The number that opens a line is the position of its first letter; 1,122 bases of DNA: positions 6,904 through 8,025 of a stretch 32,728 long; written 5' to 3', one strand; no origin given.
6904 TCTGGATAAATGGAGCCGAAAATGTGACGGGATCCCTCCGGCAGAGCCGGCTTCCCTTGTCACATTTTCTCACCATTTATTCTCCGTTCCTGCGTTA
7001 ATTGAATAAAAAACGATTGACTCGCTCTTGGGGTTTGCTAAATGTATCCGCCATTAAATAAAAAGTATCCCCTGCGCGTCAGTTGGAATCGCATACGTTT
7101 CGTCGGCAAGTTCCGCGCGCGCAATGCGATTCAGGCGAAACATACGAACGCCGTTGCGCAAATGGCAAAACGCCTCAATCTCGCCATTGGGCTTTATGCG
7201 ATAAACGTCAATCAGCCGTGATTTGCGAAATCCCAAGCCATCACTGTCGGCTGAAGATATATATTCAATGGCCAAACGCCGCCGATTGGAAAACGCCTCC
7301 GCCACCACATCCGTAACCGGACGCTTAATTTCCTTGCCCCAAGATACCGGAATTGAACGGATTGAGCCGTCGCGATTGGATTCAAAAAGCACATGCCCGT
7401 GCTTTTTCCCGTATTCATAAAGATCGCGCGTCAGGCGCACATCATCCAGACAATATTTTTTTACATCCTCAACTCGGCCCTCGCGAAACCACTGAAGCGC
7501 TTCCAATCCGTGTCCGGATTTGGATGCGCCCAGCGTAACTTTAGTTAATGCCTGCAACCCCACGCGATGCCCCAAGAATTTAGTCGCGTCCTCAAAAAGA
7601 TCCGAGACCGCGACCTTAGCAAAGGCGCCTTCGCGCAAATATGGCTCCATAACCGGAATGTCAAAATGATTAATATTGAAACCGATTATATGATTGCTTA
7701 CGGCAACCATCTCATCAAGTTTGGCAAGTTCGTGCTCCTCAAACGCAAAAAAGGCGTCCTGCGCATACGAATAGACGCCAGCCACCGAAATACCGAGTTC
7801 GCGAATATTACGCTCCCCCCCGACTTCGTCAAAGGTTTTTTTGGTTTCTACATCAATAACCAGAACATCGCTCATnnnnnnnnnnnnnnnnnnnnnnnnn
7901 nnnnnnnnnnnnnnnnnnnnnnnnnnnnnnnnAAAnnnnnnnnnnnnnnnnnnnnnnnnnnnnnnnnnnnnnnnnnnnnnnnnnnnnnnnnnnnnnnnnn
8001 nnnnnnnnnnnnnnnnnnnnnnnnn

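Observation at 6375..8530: Nuclease cassette: DEDDy exonuclease-WYL fusion, YkuK RNase H-like protein and small unknown proteins beside a tRNA and structured DNA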

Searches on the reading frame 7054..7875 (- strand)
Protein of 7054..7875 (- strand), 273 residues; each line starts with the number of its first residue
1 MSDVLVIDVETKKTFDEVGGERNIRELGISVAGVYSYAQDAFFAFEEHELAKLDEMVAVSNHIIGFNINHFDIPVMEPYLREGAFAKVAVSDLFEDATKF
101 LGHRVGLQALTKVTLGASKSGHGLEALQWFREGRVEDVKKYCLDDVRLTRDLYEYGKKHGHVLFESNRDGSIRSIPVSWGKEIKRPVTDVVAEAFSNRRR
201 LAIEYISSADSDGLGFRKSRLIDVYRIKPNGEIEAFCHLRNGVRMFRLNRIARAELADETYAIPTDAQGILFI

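Call 5: search_protein_families(library=pfam, proteins=[window:7054-7875:-], max_evalue=0.1)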
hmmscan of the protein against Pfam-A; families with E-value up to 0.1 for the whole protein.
window:7054-7875:- (273 aa): 3 families
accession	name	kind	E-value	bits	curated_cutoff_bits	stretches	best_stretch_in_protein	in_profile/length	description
PF13280.12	WYL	-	2.9e-08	34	21.8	1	187-255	2-69/70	WYL domain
PF13482.12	RNase_H_2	-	0.0011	19.3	22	1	47-155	44-163/165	RNase_H superfamily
PF10108.15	DNA_pol_B_exo2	-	0.0051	16.9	24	0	104-149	120-166/213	Predicted 3'-5' exonuclease related to the exonuclease domain of PolB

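Call 6: search_protein_families(library=ncbifam, proteins=[window:7054-7875:-], max_evalue=0.1)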
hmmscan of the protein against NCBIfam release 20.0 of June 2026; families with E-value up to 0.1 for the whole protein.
window:7054-7875:- (273 aa): 0 families

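Call 7: search_protein_families(library=padloc, proteins=[window:7054-7875:-], max_evalue=0.1)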
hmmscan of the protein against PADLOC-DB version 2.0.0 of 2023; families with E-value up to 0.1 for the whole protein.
window:7054-7875:- (273 aa): 4 families
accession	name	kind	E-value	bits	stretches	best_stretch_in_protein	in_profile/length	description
PDLC01457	WYL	-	1.2e-09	36.1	1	175-266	114-203/229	"CAS-I,CAS-II,CAS-III,CAS-IV,CAS-V,CAS-VI; associated_signaling"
PDLC01652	WYL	-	8.5e-09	33.9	1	180-258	12-79/162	"CAS-I,CAS-II,CAS-III,CAS-IV,CAS-V,CAS-VI; associated_signaling"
PDLC01766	Cas3c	-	2.3e-05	20.8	1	187-266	136-216/1009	-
PDLC03787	RTasWYL-YodC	-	3.9e-05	21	1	219-256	305-349/354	DRT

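Call 8: search_protein_families(library=phrogs, proteins=[window:7054-7875:-], max_evalue=0.1)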
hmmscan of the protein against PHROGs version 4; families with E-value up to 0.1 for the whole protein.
window:7054-7875:- (273 aa): 6 families
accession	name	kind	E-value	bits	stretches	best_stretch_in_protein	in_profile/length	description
phrog_403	-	DNA, RNA and nucleotide metabolism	1.4e-10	41.6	1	3-155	66-245/321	DNA polymerase exonuclease subunit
phrog_17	-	DNA, RNA and nucleotide metabolism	1.8e-05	23.9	1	2-156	670-824/1445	DNA polymerase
phrog_6785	-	unknown function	9.7e-05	22.4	1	193-261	32-94/396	-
phrog_13105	-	unknown function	0.0011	19.6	1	172-264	133-222/239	-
phrog_1252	-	DNA, RNA and nucleotide metabolism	0.0087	15.6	0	35-82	71-123/663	DNA polymerase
phrog_192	-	DNA, RNA and nucleotide metabolism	0.014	15.7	1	50-110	178-240/397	DNA polymerase exonuclease subunit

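Call 9: search_solved_structures(query=window:7054-7875:-, max_evalue=1, show_alignments=2)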
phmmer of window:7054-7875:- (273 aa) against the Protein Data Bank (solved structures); distinct sequences matched with E-value up to 1: 3.
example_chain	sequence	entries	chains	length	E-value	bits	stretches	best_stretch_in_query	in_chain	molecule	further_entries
7p5x_AX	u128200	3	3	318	9.4e-06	28.5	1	191-267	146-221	PafC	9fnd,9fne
6sj9_A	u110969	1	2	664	0.047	16.4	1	191-255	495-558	Proteasome accessory factor B/C (PafBC)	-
9kfx_A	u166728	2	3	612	0.99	12.1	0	116-142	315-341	Synthetic PPR-DYW protein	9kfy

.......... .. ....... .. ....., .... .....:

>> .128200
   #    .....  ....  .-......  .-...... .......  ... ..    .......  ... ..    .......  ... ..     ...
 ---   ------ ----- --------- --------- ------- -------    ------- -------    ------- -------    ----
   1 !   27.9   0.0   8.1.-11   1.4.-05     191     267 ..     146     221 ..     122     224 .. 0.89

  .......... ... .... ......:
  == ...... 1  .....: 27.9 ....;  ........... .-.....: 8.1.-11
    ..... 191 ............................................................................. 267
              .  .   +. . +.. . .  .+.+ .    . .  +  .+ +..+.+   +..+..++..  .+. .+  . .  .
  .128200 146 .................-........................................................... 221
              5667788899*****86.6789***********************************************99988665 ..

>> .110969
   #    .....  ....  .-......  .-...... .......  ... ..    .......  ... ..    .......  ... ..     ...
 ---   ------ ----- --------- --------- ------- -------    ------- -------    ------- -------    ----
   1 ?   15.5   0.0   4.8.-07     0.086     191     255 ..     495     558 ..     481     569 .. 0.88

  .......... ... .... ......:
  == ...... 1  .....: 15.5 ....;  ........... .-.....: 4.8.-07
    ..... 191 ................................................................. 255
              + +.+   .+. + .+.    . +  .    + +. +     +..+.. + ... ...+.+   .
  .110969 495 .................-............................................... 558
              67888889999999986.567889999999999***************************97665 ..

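Call 10: find_homologous_proteins(query=window:7054-7875:-)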
Query window:7054-7875:- (273 aa): 1174 proteins with E <= 0.001 among 2182 candidates; the best 120 are listed.
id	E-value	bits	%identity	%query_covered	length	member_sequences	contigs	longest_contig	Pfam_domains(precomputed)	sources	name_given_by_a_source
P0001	1.1e-177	607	100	100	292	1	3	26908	PF13280.13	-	-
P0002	1.4e-170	584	96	100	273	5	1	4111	PF13280.13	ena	-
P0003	2.1e-158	544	89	100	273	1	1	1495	PF13280.13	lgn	-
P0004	1.8e-148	511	82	100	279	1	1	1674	PF13280.13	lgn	-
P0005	1.0e-130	453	71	100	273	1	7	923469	PF13280.13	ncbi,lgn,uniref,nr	ncbi:MAG: WYL domain-containing protein [Candidatus Sungiibacteriota bacterium]|uniref:WYL domain-co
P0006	4.3e-129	448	71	100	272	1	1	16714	PF13280.13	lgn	-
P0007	6.4e-129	447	71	100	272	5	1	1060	PF13280.13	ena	-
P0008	9.3e-129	447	72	98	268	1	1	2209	PF13482.13,PF13280.13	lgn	-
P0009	1.5e-128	446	72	100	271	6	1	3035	PF13482.13,PF13280.13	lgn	-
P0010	2.5e-128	445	72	100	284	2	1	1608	PF13280.13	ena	-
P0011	6.2e-128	444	71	100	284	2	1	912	PF13280.13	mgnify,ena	mgnify:FL=1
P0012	1.3e-127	443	71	100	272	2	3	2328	PF13280.13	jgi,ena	-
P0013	1.5e-127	443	70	100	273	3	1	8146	PF01612.27,PF13280.13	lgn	-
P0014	2.1e-127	442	72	100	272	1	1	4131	PF13280.13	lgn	-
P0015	2.4e-127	442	71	100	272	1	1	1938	PF13280.13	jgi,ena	-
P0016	4.7e-127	441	71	99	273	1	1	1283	PF13280.13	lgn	-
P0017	1.1e-126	440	71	100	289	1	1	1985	PF13280.13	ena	-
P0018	1.9e-126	439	71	100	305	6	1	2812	PF13280.13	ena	-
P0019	2.6e-126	439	70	100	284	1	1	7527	PF13280.13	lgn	-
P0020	3.1e-126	438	71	99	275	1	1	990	PF13482.13,PF13280.13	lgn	-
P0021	1.2e-125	436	71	100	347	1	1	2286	PF13482.13,PF13280.13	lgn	-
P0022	1.3e-125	436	71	100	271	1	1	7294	PF13482.13,PF13280.13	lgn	-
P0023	3.0e-125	435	70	100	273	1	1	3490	PF13280.13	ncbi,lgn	-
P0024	3.3e-125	435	71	100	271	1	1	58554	PF13280.13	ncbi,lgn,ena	-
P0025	3.4e-125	435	70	99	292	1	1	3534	PF13280.13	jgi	jgi:hypothetical protein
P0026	6.2e-125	434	69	99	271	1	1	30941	PF13482.13,PF13280.13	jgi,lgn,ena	-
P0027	6.8e-125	434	70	100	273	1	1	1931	PF13280.13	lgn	-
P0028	9.3e-125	433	69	100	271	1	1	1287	PF13280.13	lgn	-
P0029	1.4e-124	433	71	100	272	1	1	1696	PF13280.13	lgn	-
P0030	3.2e-124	432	69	100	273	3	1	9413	PF13280.13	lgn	-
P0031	7.2e-124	431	70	100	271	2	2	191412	PF13280.13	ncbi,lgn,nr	ncbi:MAG: WYL domain-containing protein [Candidatus Sungbacteria bacterium]|nr:WYL domain-containing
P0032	8.1e-124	430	68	99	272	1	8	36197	PF13280.13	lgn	-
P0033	1.1e-123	430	68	100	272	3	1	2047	PF13482.13,PF13280.13,PF10108.16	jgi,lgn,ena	-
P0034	1.2e-123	430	67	100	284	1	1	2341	PF13482.13,PF13280.13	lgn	-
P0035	1.3e-123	430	68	100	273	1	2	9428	PF13482.13,PF13280.13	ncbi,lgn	-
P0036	1.6e-123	429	70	100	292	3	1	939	PF13280.13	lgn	-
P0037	1.6e-123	429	70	99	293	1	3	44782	PF13482.13,PF13280.13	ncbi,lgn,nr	ncbi:MAG: WYL domain-containing protein [Candidatus Sungbacteria bacterium]|nr:WYL domain-containing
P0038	2.1e-123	429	69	100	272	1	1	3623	PF01612.27,PF13482.13,PF13280.13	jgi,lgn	-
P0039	3.5e-123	428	70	100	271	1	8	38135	PF01612.27,PF13280.13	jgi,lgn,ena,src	-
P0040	4.7e-123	428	70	100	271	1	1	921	PF13280.13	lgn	-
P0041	1.4e-122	426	69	100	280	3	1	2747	PF13482.13,PF13280.13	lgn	-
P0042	2.4e-122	426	69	100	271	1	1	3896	PF13482.13,PF13280.13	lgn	-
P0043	4.0e-122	425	67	100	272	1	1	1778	PF13482.13,PF13280.13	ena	-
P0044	1.3e-121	423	65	100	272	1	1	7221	PF13482.13,PF13280.13,PF10108.16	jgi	jgi:DNA polymerase III epsilon subunit-like protein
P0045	1.4e-121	423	68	100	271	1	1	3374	PF13280.13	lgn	-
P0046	1.7e-121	423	67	100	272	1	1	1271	PF13280.13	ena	-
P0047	1.7e-121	423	69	100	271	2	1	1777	PF13280.13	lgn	-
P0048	1.7e-121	423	67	100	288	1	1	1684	PF13280.13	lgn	-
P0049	1.8e-121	423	68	100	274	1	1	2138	PF13280.13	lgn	-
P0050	5.4e-121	421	66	100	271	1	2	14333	PF13482.13,PF13280.13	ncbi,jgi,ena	-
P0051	7.6e-121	421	68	100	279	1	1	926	PF13280.13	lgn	-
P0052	8.2e-121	421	68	100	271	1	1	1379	PF13482.13,PF13280.13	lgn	-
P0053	8.9e-121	420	69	100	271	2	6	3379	PF01612.27,PF13280.13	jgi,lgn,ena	-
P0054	1.3e-120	420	67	99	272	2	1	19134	PF13280.13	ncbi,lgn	-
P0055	2.1e-120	419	67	100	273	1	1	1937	PF13482.13,PF13280.13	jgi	-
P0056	2.3e-120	419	67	100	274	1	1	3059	PF13280.13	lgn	-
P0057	3.7e-120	418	65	100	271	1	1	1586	PF13280.13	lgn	-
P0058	3.8e-120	418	66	99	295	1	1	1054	PF01612.27,PF13280.13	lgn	-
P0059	4.5e-120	418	67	100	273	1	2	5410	PF13482.13,PF13280.13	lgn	-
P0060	6.3e-120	418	68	100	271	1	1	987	PF13280.13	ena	-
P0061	1.1e-119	417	68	100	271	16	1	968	PF13280.13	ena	-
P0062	1.2e-119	417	68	100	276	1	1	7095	PF13280.13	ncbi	ncbi:MAG: WYL domain-containing protein, partial [Patescibacteria group bacterium]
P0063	1.4e-119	416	68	100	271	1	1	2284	PF13280.13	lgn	-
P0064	2.3e-119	416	69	99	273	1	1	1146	PF13482.13,PF13280.13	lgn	-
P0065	2.4e-119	416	67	100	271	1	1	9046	PF13280.13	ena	-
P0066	2.7e-119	416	67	100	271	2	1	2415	PF13482.13,PF13280.13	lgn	-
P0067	3.7e-119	415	66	100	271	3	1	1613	PF13280.13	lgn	-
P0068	4.1e-119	415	69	100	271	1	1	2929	PF13482.13,PF13280.13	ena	-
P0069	8.0e-119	414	68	100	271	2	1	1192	PF13280.13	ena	-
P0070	1.6e-118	413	67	100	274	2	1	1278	PF13280.13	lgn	-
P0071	1.7e-118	413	68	100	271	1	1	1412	PF13482.13,PF13280.13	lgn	-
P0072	2.0e-118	413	64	100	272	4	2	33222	PF13280.13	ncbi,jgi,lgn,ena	-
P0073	2.0e-118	413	67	100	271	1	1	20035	PF13280.13,PF10108.16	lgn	-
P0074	2.6e-118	412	68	100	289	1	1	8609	PF01612.27,PF13280.13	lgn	-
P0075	2.9e-118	412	65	100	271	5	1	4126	PF01612.27,PF13482.13,PF13280.13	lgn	-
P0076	3.0e-118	412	68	100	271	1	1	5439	PF13280.13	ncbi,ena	-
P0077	3.4e-118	412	67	100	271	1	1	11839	PF13482.13,PF13280.13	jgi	jgi:DEAD/DEAH box helicase domain-containing protein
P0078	3.5e-118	412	67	100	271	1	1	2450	PF13280.13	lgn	-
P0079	4.1e-118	412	66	100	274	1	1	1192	PF13280.13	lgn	-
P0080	9.4e-118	410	66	100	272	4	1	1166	PF13280.13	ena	-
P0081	1.0e-117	410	67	100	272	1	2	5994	PF13280.13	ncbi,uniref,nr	ncbi:MAG: WYL domain-containing protein [Candidatus Sungbacteria bacterium]|uniref:WYL domain-contai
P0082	1.6e-117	410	69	100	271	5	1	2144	PF13280.13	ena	-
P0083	1.6e-117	410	66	100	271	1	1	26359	PF13280.13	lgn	-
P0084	1.8e-117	410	64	100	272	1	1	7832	PF13280.13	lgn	-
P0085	1.9e-117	410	67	100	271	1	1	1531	PF13482.13,PF13280.13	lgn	-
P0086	2.0e-117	409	67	100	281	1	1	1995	PF13280.13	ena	-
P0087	2.3e-117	409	67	100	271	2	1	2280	PF13482.13,PF13280.13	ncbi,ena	-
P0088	2.7e-117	409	66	100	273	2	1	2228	PF13280.13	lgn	-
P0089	3.1e-117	409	67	100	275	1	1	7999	PF13280.13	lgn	-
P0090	3.4e-117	409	67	100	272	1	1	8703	PF13280.13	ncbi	-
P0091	3.6e-117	409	64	100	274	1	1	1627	PF13482.13,PF13280.13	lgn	-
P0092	5.3e-117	408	67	100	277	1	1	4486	PF13280.13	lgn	-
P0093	5.4e-117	408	66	100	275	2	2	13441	PF13280.13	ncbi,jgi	-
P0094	5.5e-117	408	66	100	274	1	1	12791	PF13280.13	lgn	-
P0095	5.6e-117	408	66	99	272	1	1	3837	PF01612.27,PF13482.13,PF13280.13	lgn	-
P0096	5.8e-117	408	65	100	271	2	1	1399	PF13482.13,PF13280.13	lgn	-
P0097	8.2e-117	407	66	100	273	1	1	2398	PF13280.13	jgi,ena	-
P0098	9.4e-117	407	67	100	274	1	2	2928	PF13280.13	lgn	-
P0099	1.0e-116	407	65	100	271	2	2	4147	PF13482.13,PF13280.13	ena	-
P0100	1.0e-116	407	66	100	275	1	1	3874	PF13280.13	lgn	-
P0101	1.1e-116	407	67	100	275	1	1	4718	PF13280.13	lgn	-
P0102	1.5e-116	406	66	100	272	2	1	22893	PF13280.13,PF10108.16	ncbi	-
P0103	1.6e-116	406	66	100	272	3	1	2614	PF13280.13,PF10108.16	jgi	-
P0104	1.6e-116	406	66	100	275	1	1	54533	PF13280.13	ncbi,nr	ncbi:MAG: hypothetical protein A2679_02950 [Candidatus Sungbacteria bacterium RIFCSPHIGHO2_01_FULL_5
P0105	2.8e-116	406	65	100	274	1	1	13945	PF13280.13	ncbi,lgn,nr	ncbi:MAG: WYL domain-containing protein [Candidatus Sungbacteria bacterium]|nr:WYL domain-containing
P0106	2.8e-116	406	66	100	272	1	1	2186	PF13280.13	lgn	-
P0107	3.4e-116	405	66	100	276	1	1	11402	PF13280.13,PF10108.16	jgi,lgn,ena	-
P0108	4.8e-116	405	66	100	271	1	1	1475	PF13280.13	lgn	-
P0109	4.8e-116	405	64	100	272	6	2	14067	PF13280.13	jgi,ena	-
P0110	5.8e-116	405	66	100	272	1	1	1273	PF13482.13,PF13280.13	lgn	-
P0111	6.3e-116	404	64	100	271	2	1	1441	PF01612.27,PF13482.13,PF13280.13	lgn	-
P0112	8.5e-116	404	65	100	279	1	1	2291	PF13280.13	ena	-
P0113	8.9e-116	404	66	100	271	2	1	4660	PF13280.13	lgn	-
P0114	9.9e-116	404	66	100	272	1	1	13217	PF13482.13,PF13280.13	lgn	-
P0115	1.1e-115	404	67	100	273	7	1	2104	PF13280.13,PF10108.16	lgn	-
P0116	1.1e-115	404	67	100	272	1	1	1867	PF13280.13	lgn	-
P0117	1.3e-115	404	67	100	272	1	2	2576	PF13280.13,PF10108.16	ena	-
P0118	1.4e-115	403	68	99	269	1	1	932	PF01612.27,PF13482.13,PF13280.13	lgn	-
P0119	1.4e-115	403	66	100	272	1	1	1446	PF13280.13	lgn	-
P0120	1.5e-115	403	65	100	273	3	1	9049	PF13280.13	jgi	-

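Call 12: find_encoding_contigs(protein=P0005, flank=6000, max_places=2)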
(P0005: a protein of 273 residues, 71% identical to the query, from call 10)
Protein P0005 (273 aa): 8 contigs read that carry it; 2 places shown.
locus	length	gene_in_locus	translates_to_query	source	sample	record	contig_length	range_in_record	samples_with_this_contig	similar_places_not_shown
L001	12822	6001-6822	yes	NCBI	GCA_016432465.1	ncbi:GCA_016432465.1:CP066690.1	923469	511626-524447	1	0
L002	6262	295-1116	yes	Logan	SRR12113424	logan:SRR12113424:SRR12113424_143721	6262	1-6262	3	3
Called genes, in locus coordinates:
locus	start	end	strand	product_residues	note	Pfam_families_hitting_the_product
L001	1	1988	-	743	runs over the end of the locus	PF00676:E1_dh, PF02779:Transket_pyr, PF02780:Transketolase_C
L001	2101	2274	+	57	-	-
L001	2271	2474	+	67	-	-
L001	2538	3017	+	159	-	-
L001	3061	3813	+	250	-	PF00561:Abhydrolase_1, PF12146:Hydrolase_4, PF12697:Abhydrolase_6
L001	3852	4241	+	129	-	PF07681:DoxX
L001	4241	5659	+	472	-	PF02643:DUF192, PF05448:AXE1 (weak), PF00561:Abhydrolase_1, PF12146:Hydrolase_4, PF12697:Abhydrolase_6 (weak), PF00326:Peptidase_S9, PF01738:DLH, PF07859:Abhydrolase_3, +1 more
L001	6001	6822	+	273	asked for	PF13280:WYL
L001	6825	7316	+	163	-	PF04308:RNaseH_like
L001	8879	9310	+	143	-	PF00692:dUTPase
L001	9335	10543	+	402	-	PF01471:PG_binding_1, PF00932:LTD (weak)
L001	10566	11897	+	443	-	PF00753:Lactamase_B, PF23023:Anti-Pycsar_Apyc1 (weak), PF12706:Lactamase_B_2 (weak), PF16661:Lactamase_B_6, PF10996:Beta-Casp, PF07521:RMMBL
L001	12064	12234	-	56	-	-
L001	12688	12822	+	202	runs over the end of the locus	PF18306:LDcluster4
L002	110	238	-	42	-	-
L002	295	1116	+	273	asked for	PF13280:WYL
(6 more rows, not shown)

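Call 13: find_encoding_contigs(protein=P0031, flank=6000, max_places=2)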
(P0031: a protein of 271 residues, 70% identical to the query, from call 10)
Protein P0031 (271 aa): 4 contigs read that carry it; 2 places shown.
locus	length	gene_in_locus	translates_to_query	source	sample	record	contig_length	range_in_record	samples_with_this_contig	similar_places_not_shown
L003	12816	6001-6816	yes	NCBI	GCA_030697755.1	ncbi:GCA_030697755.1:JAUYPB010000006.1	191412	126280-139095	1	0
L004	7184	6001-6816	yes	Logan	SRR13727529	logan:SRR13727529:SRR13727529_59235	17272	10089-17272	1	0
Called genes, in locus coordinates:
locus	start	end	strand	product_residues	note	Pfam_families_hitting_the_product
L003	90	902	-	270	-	PF21948:LplA-B_cat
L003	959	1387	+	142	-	PF01951:Archease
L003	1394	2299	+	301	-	PF02811:PHP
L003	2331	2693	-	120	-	-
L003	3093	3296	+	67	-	-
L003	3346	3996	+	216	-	PF12697:Abhydrolase_6, PF00561:Abhydrolase_1, PF12146:Hydrolase_4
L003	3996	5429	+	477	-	PF02643:DUF192, PF05448:AXE1 (faint), PF00561:Abhydrolase_1, PF12146:Hydrolase_4, PF12697:Abhydrolase_6, PF01738:DLH, PF00326:Peptidase_S9, PF07859:Abhydrolase_3, +3 more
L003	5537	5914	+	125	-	-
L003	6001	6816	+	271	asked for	PF13280:WYL (weak)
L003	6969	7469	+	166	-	PF04308:RNaseH_like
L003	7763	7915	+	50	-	-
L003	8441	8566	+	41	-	-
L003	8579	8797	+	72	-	-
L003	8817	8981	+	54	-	-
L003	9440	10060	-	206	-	-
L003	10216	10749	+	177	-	PF00856:SET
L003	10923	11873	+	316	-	PF01636:APH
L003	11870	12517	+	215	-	PF03848:TehB, PF02353:CMAS (weak), PF13489:Methyltransf_23 (weak), PF13847:Methyltransf_31, PF08241:Methyltransf_11 (weak), PF08242:Methyltransf_12 (weak), PF13649:Methyltransf_25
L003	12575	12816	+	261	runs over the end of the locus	PF00459:Inositol_P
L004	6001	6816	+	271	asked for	PF13280:WYL (weak)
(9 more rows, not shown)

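Call 14: find_encoding_contigs(protein=P0104, flank=6000, max_places=2)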
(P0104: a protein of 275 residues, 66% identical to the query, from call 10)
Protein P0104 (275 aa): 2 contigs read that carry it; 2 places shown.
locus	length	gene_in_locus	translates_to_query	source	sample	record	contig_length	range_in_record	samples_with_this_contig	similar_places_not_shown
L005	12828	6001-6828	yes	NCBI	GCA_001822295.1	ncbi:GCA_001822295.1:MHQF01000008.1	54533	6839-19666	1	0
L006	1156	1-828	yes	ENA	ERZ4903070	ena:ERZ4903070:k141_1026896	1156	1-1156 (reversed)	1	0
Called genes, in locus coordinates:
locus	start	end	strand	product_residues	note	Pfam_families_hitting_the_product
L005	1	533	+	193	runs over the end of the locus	PF01330:RuvA_N, PF14520:HHH_5, PF07499:RuvA_C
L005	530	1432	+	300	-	PF02388:FemAB, PF13480:Acetyltransf_6, PF02388:FemAB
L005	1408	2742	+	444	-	PF08245:Mur_ligase_M, PF02875:Mur_ligase_C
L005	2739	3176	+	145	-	PF01951:Archease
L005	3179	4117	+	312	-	PF02811:PHP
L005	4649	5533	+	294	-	PF02129:Peptidase_S15 (faint), PF20434:BD-FAE (weak), PF00561:Abhydrolase_1, PF12146:Hydrolase_4, PF12697:Abhydrolase_6, PF00326:Peptidase_S9, PF01738:DLH, PF07859:Abhydrolase_3, +1 more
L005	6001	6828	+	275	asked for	PF13280:WYL (weak)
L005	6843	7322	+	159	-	PF04308:RNaseH_like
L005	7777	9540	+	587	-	PF00664:ABC_membrane, PF00005:ABC_tran, PF02463:SMC_N (weak)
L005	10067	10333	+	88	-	-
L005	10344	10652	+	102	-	PF05016:ParE_toxin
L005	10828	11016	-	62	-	PF00589:Phage_integrase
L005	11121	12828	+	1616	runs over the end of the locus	PF00041:fn3 (faint), PF13205:Big_5, PF13620:CarboxypepD_reg, PF01471:PG_binding_1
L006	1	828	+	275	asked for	PF13280:WYL (weak)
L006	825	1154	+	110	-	?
